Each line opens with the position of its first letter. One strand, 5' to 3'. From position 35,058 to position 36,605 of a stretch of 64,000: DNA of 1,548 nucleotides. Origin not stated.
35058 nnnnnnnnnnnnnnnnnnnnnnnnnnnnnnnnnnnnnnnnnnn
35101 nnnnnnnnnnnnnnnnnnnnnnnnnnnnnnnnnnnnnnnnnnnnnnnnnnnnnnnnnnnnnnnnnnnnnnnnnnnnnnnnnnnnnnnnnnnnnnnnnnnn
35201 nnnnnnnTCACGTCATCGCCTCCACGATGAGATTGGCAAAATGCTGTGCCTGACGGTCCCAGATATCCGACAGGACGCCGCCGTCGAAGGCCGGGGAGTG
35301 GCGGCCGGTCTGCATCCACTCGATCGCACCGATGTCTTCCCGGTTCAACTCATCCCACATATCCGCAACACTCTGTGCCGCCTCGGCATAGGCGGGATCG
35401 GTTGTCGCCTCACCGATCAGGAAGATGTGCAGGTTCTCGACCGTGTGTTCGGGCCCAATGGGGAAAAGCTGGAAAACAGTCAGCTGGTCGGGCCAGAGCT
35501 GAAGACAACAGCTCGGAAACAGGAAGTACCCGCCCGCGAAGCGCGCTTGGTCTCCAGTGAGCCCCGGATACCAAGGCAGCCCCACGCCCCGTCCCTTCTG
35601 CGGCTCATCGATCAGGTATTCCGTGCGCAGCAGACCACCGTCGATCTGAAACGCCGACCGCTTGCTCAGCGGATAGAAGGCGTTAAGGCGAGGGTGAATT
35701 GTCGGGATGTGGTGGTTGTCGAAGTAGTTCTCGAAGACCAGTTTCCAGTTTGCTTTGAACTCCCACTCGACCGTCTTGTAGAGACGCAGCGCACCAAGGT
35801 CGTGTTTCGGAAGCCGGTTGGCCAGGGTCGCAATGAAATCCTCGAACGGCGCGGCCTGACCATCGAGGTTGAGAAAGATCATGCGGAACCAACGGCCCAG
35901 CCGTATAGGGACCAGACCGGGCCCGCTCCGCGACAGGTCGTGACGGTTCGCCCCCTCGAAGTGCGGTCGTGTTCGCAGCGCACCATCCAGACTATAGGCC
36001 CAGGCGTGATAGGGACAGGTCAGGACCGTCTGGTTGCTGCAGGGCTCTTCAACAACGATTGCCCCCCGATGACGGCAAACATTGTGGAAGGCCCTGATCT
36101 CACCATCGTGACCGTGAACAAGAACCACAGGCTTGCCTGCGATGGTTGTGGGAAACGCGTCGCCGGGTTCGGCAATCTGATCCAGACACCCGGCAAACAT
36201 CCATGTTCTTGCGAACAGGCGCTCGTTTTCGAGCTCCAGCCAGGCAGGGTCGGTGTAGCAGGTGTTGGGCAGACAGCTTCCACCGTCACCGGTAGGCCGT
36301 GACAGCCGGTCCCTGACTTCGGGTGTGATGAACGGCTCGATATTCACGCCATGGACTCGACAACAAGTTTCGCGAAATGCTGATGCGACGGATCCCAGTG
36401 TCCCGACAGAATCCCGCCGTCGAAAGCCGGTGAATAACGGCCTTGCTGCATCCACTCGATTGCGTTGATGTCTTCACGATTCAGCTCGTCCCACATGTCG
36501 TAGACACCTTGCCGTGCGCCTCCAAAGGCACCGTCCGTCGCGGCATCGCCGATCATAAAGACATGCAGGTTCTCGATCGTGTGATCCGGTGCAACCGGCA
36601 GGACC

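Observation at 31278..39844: Six-gene operon with three tandem Rieske oxygenase paralogues and two tandem StcD/DgcA-like flavin/Fe-S demethylase paralogues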

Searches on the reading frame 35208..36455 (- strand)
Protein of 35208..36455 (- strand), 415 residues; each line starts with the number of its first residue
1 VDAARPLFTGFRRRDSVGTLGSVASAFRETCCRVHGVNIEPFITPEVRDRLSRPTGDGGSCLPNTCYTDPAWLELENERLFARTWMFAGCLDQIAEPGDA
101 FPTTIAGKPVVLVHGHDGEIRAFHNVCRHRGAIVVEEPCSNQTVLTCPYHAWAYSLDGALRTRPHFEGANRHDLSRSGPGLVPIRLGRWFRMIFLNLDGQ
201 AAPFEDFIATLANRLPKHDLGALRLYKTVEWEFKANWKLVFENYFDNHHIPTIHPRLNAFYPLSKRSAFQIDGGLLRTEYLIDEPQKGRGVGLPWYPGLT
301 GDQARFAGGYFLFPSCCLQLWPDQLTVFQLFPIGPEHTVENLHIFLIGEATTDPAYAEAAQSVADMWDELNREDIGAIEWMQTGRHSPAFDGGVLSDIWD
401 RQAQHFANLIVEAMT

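Call 4: search_protein_families(library=pfam, proteins=[window:35208-36455:-])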
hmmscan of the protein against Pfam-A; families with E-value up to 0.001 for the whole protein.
window:35208-36455:- (415 aa): 2 families
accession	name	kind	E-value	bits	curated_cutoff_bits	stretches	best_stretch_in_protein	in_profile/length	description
PF00848.25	Ring_hydroxyl_A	-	1e-35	124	24.9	1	223-414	4-206/208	Ring hydroxylating alpha subunit (catalytic domain)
PF00355.32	Rieske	-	1e-17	64.2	20.3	1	85-166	2-81/88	Rieske [2Fe-2S] domain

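Call 10: search_protein_families(library=ncbifam, proteins=[window:35208-36455:-], max_evalue=1e-10)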
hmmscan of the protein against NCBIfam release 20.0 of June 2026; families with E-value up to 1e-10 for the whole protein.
window:35208-36455:- (415 aa): 5 families
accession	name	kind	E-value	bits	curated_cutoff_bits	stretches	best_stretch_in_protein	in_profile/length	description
NF058607.1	GlBtMonoOxGbcA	equivalog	1.3e-40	139.2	670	1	60-257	31-225/420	glycine betaine monooxygenase oxygenase subunit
NF042946.1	3PPDioc_HcaE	equivalog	2.9e-33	115.5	830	1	65-254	19-214/450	3-phenylpropionate/cinnamic acid dioxygenase subunit alpha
TIGR03228.1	anthran_1_2_A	equivalog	1.7e-25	89.6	671.9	1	64-255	18-214/438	anthranilate 1,2-dioxygenase large subunit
NF041684.1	ant_diox_AndAc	equivalog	6.4e-23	81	750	1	57-254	18-222/418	anthranilate 1,2-dioxygenase large subunit AndAc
TIGR03229.1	benzo_1_2_benA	equivalog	1.8e-21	76.5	780.95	1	63-257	17-218/433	benzoate 1,2-dioxygenase large subunit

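Call 11: search_solved_structures(query=window:35208-36455:-, max_evalue=0.00001)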
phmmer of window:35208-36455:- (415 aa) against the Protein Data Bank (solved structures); distinct sequences matched with E-value up to 0.00001: 37.
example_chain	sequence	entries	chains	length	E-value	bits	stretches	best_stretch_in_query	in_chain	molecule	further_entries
4qup_A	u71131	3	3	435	6e-37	130.6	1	48-277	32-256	Monoxygenase; demethylase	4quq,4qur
3vca_A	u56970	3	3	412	6.1e-37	130.6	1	49-277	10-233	Ring-hydroxylating dioxygenase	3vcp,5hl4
6y9c_A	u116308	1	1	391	1.8e-34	122.4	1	61-392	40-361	Carnitine monooxygenase oxygenase subunit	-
6y8j_A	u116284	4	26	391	1.8e-34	122.4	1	61-392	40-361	Carnitine monooxygenase oxygenase subunit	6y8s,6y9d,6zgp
3n0q_A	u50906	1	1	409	1.1e-33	119.8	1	58-276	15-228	Putative aromatic-ring hydroxylating dioxygenase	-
7yls_B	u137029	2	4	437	5.9e-28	101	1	65-254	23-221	Rieske (2Fe-2S) domain protein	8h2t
8k0a_A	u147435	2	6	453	9.6e-28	100.3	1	62-250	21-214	3-phenylpropionate/cinnamic acid dioxygenase subunit alpha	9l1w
9o71_A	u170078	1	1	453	1.6e-27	99.5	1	65-254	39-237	Phenylpropionate dioxygenase-like ring-hydroxylating dioxygenase large terminal subunit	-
3en1_A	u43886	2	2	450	7.9e-24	87.4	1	65-252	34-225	Benzene 1,2-dioxygenase subunit alpha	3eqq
1uli_A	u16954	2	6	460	8.9e-24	87.2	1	64-252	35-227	biphenyl dioxygenase large subunit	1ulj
9jp5_A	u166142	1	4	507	1.9e-23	86.1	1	61-256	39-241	Phthalate 3,4-dioxygenase alpha subunit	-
2b1x_A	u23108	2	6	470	2.9e-23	85.5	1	46-254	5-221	naphthalene dioxygenase large subunit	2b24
2yfi_A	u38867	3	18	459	1e-22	83.7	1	62-252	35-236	BIPHENYL DIOXYGENASE SUBUNIT ALPHA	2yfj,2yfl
5aeu_A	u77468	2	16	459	1.1e-22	83.7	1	62-252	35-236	BIPHENYL DIOXYGENASE SUBUNIT ALPHA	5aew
2xsh_A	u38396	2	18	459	1.1e-22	83.6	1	62-252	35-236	BIPHENYL DIOXYGENASE SUBUNIT ALPHA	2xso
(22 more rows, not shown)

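Call 14: find_homologous_proteins(query=window:35208-36347:-, max_evalue=1e-20)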
Query window:35208-36347:- (379 aa): 5912 proteins with E <= 1e-20 among 8000 candidates; the best 120 are listed.
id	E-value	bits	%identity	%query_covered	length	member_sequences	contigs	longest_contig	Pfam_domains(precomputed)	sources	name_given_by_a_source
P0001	5.9e-270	913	100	100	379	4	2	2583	PF00355.33,PF00848.26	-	-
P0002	1.1e-214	731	77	100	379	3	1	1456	PF00355.33,PF00848.26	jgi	-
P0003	5.6e-212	722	75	100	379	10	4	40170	PF00355.33,PF00848.26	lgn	-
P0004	2.2e-204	697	74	100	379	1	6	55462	PF00355.33,PF00848.26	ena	-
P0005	1.1e-194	665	71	100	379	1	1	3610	PF00355.33,PF00848.26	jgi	-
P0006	3.8e-194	663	71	100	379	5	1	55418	PF00355.33,PF00848.26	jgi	jgi:choline monooxygenase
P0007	1.2e-186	639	68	99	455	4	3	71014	PF00355.33,PF00848.26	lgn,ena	-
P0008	3.5e-183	627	69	99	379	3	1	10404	PF00355.33,PF00848.26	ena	-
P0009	1.7e-182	625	66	100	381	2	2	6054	PF00355.33,PF00848.26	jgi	-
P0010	4.3e-181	620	66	100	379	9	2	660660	PF00355.33,PF00848.26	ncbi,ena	-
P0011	4.3e-180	617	66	100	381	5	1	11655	PF00355.33,PF00848.26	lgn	-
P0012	9.9e-174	596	66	99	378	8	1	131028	PF00355.33,PF00848.26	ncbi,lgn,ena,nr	ncbi:MAG: aromatic ring-hydroxylating dioxygenase subunit alpha [bacterium]|nr:aromatic ring-hydroxy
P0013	2.3e-130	453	52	99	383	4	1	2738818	PF00355.33,PF00848.26,PF19112.7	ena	-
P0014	2.0e-129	450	52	99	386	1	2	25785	PF00355.33,PF00848.26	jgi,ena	-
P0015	2.1e-127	444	51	96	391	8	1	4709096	PF00355.33,PF00848.26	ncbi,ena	-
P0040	3.2e-122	426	49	100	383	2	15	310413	PF00355.33,PF00848.26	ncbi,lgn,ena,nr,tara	ncbi:MAG: hypothetical protein CMM46_03595 [Rhodospirillaceae bacterium]|nr:hypothetical protein [Rh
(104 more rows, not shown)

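Call 15: find_encoding_contigs(protein=P0010, flank=10000, max_places=3)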
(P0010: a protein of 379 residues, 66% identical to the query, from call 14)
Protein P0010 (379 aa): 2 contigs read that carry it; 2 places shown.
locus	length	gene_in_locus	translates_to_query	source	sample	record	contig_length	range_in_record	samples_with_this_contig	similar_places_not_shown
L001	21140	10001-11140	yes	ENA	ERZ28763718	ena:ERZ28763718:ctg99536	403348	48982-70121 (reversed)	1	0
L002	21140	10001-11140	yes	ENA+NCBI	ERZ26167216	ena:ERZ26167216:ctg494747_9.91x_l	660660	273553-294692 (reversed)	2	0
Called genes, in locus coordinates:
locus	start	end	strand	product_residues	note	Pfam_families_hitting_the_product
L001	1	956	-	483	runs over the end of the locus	PF19300:BPD_transp_1_N, PF00528:BPD_transp_1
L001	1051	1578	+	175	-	PF04752:ChaC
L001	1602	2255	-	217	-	PF00881:Nitroreductase (weak)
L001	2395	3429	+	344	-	PF05544:Pro_racemase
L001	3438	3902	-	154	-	PF13424:TPR_12 (faint), PF13432:TPR_16 (weak), PF14559:TPR_19 (weak), PF00515:TPR_1 (weak), PF07719:TPR_2 (weak), PF13414:TPR_11, PF14559:TPR_19, PF13431:TPR_17 (weak), +2 more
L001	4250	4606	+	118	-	-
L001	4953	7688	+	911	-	PF00176:SNF2-rel_dom, PF04851:ResIII, PF00271:Helicase_C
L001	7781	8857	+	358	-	PF08240:ADH_N, PF00107:ADH_zinc_N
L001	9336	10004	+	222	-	PF00848:Ring_hydroxyl_A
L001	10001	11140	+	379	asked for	PF00355:Rieske, PF00848:Ring_hydroxyl_A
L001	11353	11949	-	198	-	-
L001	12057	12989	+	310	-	PF01073:3Beta_HSD, PF01370:Epimerase, PF02719:Polysacc_synt_2, PF04321:RmlD_sub_bind, PF16363:GDP_Man_Dehyd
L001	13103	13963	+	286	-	PF00596:Aldolase_II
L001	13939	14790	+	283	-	PF02826:2-Hacid_dh_C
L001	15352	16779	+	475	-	PF00884:Sulfatase, PF01663:Phosphodiest (faint), PF02995:DUF229 (weak), PF16347:SGSH_C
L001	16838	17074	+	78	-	-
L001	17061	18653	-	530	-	PF00732:GMC_oxred_N, PF01266:DAO (faint), PF05199:GMC_oxred_C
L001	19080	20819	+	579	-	PF02463:SMC_N (faint), PF13175:AAA_15, PF13476:AAA_23 (weak), PF13304:AAA_21, PF13175:AAA_15 (weak)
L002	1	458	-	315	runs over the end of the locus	PF19300:BPD_transp_1_N, PF00528:BPD_transp_1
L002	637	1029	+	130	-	-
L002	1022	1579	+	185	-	PF04752:ChaC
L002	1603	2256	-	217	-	PF00881:Nitroreductase (weak)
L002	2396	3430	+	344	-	PF05544:Pro_racemase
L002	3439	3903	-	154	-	PF13424:TPR_12 (weak), PF13432:TPR_16 (weak), PF14559:TPR_19 (weak), PF00515:TPR_1 (weak), PF07719:TPR_2 (weak), PF13414:TPR_11, PF14559:TPR_19, PF13431:TPR_17 (weak), +2 more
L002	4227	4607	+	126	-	-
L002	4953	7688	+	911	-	PF00176:SNF2-rel_dom, PF04851:ResIII, PF00271:Helicase_C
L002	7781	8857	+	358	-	PF08240:ADH_N, PF00107:ADH_zinc_N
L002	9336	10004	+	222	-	PF00848:Ring_hydroxyl_A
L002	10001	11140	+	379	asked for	PF00355:Rieske, PF00848:Ring_hydroxyl_A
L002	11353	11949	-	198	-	-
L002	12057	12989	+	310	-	PF01073:3Beta_HSD, PF01370:Epimerase, PF02719:Polysacc_synt_2, PF04321:RmlD_sub_bind, PF16363:GDP_Man_Dehyd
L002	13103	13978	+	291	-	PF00596:Aldolase_II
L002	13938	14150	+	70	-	-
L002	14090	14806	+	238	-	PF02826:2-Hacid_dh_C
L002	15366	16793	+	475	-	PF00884:Sulfatase, PF01663:Phosphodiest (faint), PF02995:DUF229 (weak), PF16347:SGSH_C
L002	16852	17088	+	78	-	-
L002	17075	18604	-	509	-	PF00732:GMC_oxred_N, PF01266:DAO (faint), PF00732:GMC_oxred_N, PF05199:GMC_oxred_C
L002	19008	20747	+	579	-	PF02463:SMC_N (faint), PF13175:AAA_15, PF13476:AAA_23 (weak), PF13175:AAA_15 (weak), PF13304:AAA_21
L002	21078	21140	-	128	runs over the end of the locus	-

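Call 16: find_encoding_contigs(protein=P0012, flank=10000, max_places=3)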
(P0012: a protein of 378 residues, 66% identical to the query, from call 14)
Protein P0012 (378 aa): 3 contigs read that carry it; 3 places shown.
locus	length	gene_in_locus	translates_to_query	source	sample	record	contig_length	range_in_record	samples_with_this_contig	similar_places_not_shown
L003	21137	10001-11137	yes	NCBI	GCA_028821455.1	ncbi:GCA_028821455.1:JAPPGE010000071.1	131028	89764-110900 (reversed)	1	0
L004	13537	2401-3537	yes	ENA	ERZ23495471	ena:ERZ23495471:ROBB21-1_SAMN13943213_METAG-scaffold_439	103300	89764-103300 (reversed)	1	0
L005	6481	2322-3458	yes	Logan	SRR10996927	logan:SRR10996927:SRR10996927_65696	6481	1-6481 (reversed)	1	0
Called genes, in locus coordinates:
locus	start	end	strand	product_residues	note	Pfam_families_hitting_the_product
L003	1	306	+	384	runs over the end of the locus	PF03480:DctP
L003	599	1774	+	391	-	PF04290:DctQ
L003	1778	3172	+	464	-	PF06808:DctM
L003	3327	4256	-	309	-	PF00892:EamA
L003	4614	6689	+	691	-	PF00724:Oxidored_FMN, PF01266:DAO (faint), PF03486:HI0933_like (faint), PF07992:Pyr_redox_2, PF12831:FAD_oxidored (weak), PF13450:NAD_binding_8, PF22620:OYE-like_second_a-b (weak)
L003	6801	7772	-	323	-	PF04069:OpuAC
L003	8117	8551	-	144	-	PF14559:TPR_19 (faint), PF13431:TPR_17 (faint), PF13428:TPR_14 (faint), PF13432:TPR_16 (faint), PF07719:TPR_2 (faint)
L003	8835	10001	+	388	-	PF00355:Rieske, PF00848:Ring_hydroxyl_A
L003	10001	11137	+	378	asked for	PF00355:Rieske, PF00848:Ring_hydroxyl_A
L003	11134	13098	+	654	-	PF00724:Oxidored_FMN, PF00070:Pyr_redox (faint), PF03486:HI0933_like (weak), PF07992:Pyr_redox_2, PF12831:FAD_oxidored (weak), PF13450:NAD_binding_8 (faint)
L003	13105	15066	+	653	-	PF00724:Oxidored_FMN, PF07992:Pyr_redox_2, PF00070:Pyr_redox (faint), PF00890:FAD_binding_2 (weak), PF12831:FAD_oxidored, PF13450:NAD_binding_8 (weak)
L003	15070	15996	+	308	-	PF00106:adh_short (faint), PF01073:3Beta_HSD, PF01370:Epimerase, PF02719:Polysacc_synt_2, PF04321:RmlD_sub_bind, PF05368:NmrA (weak), PF13460:NAD_binding_10 (weak), PF16363:GDP_Man_Dehyd, +1 more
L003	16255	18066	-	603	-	-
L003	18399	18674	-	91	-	PF09313:TehB-like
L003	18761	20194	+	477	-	PF00884:Sulfatase, PF01663:Phosphodiest (faint), PF16347:SGSH_C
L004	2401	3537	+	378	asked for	PF00355:Rieske, PF00848:Ring_hydroxyl_A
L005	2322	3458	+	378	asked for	PF00355:Rieske, PF00848:Ring_hydroxyl_A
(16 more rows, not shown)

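Call 21: search_dna_similar(query=window:35208-36347:-, collection=plasmids, mode=protein, max_rows=40, max_evalue=1e-20)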
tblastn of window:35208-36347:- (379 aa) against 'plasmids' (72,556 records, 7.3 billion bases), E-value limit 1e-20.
Records with a match: 571; places in all: 737; records where one place covers at least 80% of the query: 342.
Best place of each record, by identity: <60% 571.
By first word of the organism name: Sinorhizobium 84; Phaeobacter 65; Pseudosulfitobacter 40; Rhodococcus 33; Rhizobium 26; Paracoccus 21; Leisingera 20; Sphingobium 18; Novosphingobium 16; Burkholderia 14; and 91 more.
By predicted mobility (MOB-suite, as given by PLSDB): non-mobilizable 349; conjugative 164; mobilizable 58.
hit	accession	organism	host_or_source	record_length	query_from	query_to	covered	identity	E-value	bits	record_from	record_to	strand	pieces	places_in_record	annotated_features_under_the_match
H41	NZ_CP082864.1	Cupriavidus pauculus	-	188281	11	370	95%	34.0%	1e-55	204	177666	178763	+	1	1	aromatic ring-hydroxylating dioxygenase subunit alpha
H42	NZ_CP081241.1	Phaeobacter inhibens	-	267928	26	375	92%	34.6%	3e-53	196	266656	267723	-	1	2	aromatic ring-hydroxylating dioxygenase subunit alpha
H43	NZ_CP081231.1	Phaeobacter inhibens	-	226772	26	370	91%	35.1%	1e-53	197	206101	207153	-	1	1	aromatic ring-hydroxylating dioxygenase subunit alpha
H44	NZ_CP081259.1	Phaeobacter inhibens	-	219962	26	370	91%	35.1%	2e-53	197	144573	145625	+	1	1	aromatic ring-hydroxylating dioxygenase subunit alpha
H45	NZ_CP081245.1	Phaeobacter inhibens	-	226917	26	370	91%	35.1%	2e-53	197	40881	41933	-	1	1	aromatic ring-hydroxylating dioxygenase subunit alpha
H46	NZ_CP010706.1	Phaeobacter inhibens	cell culture,algae aquaculture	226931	26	370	91%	35.1%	2e-53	197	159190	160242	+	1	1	aromatic ring-hydroxylating dioxygenase subunit alpha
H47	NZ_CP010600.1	Phaeobacter inhibens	cell culture,clam larvae aquaculture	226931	26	370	91%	35.1%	2e-53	197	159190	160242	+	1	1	aromatic ring-hydroxylating dioxygenase subunit alpha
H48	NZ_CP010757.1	Phaeobacter inhibens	cell culture,clam larvae aquaculture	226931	26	370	91%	35.1%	2e-53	197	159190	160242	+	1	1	aromatic ring-hydroxylating dioxygenase subunit alpha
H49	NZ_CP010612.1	Phaeobacter inhibens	cell culture,clam larvae aquaculture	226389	26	370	91%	35.1%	3e-53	197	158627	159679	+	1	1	aromatic ring-hydroxylating dioxygenase subunit alpha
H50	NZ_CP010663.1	Phaeobacter inhibens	cell culture,clam larvae aquaculture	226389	26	370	91%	35.1%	3e-53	197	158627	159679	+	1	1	aromatic ring-hydroxylating dioxygenase subunit alpha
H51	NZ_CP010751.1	Phaeobacter inhibens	cell culture,algae aquaculture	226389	26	370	91%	35.1%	3e-53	197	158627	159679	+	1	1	aromatic ring-hydroxylating dioxygenase subunit alpha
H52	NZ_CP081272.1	Phaeobacter inhibens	-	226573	26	370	91%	35.1%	3e-53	197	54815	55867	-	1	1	aromatic ring-hydroxylating dioxygenase subunit alpha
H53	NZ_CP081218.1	Phaeobacter inhibens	-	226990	26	370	91%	35.1%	3e-53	197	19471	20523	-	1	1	aromatic ring-hydroxylating dioxygenase subunit alpha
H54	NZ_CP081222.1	Phaeobacter inhibens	-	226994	26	370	91%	35.1%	3e-53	197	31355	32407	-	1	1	aromatic ring-hydroxylating dioxygenase subunit alpha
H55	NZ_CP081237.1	Phaeobacter inhibens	-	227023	26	370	91%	35.1%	3e-53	197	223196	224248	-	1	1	aromatic ring-hydroxylating dioxygenase subunit alpha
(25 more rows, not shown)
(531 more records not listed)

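Call 28: find_related_loci(query=A1, collection=genome_contigs, flank=10000)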
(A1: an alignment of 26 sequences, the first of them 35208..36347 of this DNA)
Query A1 (379 aa) in genome_contigs; peptide patterns used: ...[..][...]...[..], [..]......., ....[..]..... (x = any residue, [..] = any of these).
600 stretches matched a pattern (row limit reached: there are more); 597 encode a relative of the query (tblastn E <= 1e-3); the best 80 are kept; 80 distinct loci.
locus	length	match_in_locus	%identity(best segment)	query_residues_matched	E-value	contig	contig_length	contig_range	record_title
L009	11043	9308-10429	46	2-378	1e-109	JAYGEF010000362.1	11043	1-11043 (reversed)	MAG: Alphaproteobacteria bacterium isolate OC6_3000m_MAG_168 OC6_3000m_contig_4007185, whole genome shotgun sequence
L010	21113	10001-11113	39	6-374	4e-89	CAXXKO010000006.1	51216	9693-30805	MAG: Alphaproteobacteria bacterium isolate b7ace004-f1ae-41dc-b5a0-472d16b04695 genome assembly, contig: contig_6, whole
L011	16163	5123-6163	40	15-360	5e-79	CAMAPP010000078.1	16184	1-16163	MAG: Rhizobium sp. Q54 isolate AH-24oct19-206 genome assembly, contig: AH-24oct19-C8106, whole genome shotgun sequence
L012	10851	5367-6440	36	26-378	7e-76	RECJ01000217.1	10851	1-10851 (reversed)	MAG: Leptolyngbya sp. DLM2.Bin27 NODE_9329_length_10851_cov_20.673, whole genome shotgun sequence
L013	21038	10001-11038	38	26-364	3e-72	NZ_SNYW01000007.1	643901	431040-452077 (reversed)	Dongia mobilis strain CGMCC 1.7660 Ga0079870_102, whole genome shotgun sequence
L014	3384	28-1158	37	8-379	1e-71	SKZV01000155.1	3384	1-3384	MAG: Rhodovibrio sp. isolate CSSed162cmB_354 CSSed16-2cmB-167186, whole genome shotgun sequence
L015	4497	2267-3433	34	6-378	1e-70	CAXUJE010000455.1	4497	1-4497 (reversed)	MAG TPA_asm: uncultured Acetobacteraceae bacterium isolate public_SRR14722090_metawrap_bin.2 genome assembly, contig: pu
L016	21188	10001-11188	35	2-379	2e-68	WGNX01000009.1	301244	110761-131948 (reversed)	MAG: Alphaproteobacteria bacterium isolate RI_332 c_000000066578, whole genome shotgun sequence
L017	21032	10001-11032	37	26-378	2e-67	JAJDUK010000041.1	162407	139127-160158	MAG: Alphaproteobacteria bacterium isolate jk18x1bzbins.75 k141_503137, whole genome shotgun sequence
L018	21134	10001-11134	35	1-379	5e-67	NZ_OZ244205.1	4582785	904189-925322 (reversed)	MAG: Nisaea sp. isolate 9597659a-a5f6-4932-a0e9-eeb6e27f2c93 chromosome 1, complete sequence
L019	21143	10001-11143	34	9-379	5e-65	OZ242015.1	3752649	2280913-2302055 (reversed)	MAG: Alphaproteobacteria bacterium isolate 50360e3c-73a9-49b7-927d-5f9a8779493f genome assembly, chromosome: 1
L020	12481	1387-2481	34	26-378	8e-65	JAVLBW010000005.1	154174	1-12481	MAG: Spiribacter sp. isolate Uz-M2-02 NODE_5_length_154174_cov_77.617922, whole genome shotgun sequence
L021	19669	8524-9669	31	4-376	2e-64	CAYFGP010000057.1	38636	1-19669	MAG TPA_asm: uncultured Oleiphilus sp. isolate ERP003628_co2_36 genome assembly, contig: NODE_762_length_38636_cov_12.92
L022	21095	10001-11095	36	21-379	2e-63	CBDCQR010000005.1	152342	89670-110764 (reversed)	MAG: Alphaproteobacteria bacterium isolate 0c7eebbd-8401-49bd-bf8d-b91b5e99145f genome assembly, contig: contig_5, whole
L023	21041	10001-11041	34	26-379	8e-63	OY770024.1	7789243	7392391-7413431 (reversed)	MAG: Rhodospirillales bacterium isolate f6e2be23-8832-45e3-9f96-a03639f77de9 genome assembly, chromosome: 1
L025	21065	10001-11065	33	26-370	1e-62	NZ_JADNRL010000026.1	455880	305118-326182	Halomonas sp. KAO NODE_149_length_455750_cov_24.523109, whole genome shotgun sequence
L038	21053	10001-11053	35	26-370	7e-58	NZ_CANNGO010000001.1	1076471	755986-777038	Uncultured Ruegeria sp. isolate 406.fasta NODE_1, whole genome shotgun sequence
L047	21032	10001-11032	33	26-360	5e-56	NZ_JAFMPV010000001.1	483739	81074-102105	Pseudomonas sp. NFX15 NFX15_1, whole genome shotgun sequence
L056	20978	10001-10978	32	23-360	9e-55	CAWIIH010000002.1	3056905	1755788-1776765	MAG: uncultured Acidobacteriaceae bacterium isolate MFD09286.bin.1.148 genome assembly, contig: contig_28274, whole geno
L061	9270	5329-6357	32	26-379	4e-54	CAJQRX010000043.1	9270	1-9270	MAG: uncultured SUP05 cluster bacterium isolate RIS_SAG_20 genome assembly, contig: c_000000001652, whole genome shotgun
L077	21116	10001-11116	32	1-379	2e-51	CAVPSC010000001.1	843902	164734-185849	MAG: uncultured Actinomycetes bacterium isolate MFD00031.bin.1.196 genome assembly, contig: contig_1815, whole genome sh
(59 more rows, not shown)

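Call 29: find_encoding_contigs(protein=P0004, flank=10000, max_places=2)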
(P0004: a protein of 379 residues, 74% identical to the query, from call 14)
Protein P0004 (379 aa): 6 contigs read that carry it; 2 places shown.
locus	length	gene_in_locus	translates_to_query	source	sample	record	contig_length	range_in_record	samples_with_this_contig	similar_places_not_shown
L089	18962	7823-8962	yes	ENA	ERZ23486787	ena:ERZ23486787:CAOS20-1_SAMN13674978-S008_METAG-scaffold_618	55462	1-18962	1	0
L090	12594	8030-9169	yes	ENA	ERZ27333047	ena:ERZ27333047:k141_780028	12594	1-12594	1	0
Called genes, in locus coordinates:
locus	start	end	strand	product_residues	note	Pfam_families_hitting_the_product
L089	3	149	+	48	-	?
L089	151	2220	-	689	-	PF00724:Oxidored_FMN, PF00070:Pyr_redox (faint), PF07992:Pyr_redox_2, PF12831:FAD_oxidored (weak), PF13450:NAD_binding_8 (weak), PF22620:OYE-like_second_a-b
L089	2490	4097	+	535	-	PF00496:SBP_bac_5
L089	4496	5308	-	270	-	PF09339:HTH_IclR, PF12802:MarR_2 (weak), PF13412:HTH_24 (faint), PF01614:IclR_C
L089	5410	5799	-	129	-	PF07366:SnoaL, PF14534:DUF4440, PF12680:SnoaL_2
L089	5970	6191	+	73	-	-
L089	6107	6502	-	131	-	PF04412:AcnX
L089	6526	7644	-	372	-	PF00355:Rieske, PF00848:Ring_hydroxyl_A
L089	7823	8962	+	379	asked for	PF00355:Rieske, PF00848:Ring_hydroxyl_A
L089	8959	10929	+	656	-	PF00724:Oxidored_FMN, PF00070:Pyr_redox (faint), PF00890:FAD_binding_2 (weak), PF03486:HI0933_like (weak), PF07992:Pyr_redox_2, PF12831:FAD_oxidored, PF13450:NAD_binding_8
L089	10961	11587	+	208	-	PF13489:Methyltransf_23 (weak), PF08241:Methyltransf_11, PF13649:Methyltransf_25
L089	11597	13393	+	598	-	PF02771:Acyl-CoA_dh_N, PF02770:Acyl-CoA_dh_M, PF00441:Acyl-CoA_dh_1, PF12806:Acyl-CoA_dh_C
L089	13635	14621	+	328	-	PF00676:E1_dh, PF02775:TPP_enzyme_C (weak)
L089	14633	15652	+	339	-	PF02779:Transket_pyr, PF02780:Transketolase_C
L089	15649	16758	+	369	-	PF00364:Biotin_lipoyl, PF00561:Abhydrolase_1, PF00975:Thioesterase (weak), PF06821:Ser_hydrolase (faint), PF12146:Hydrolase_4, PF12697:Abhydrolase_6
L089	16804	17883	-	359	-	PF01965:DJ-1_PfpI, PF12833:HTH_18, PF00165:HTH_AraC (weak)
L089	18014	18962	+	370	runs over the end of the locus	PF01547:SBP_bac_1 (weak), PF13416:SBP_bac_8, PF13343:SBP_bac_6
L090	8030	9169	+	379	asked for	PF00355:Rieske, PF00848:Ring_hydroxyl_A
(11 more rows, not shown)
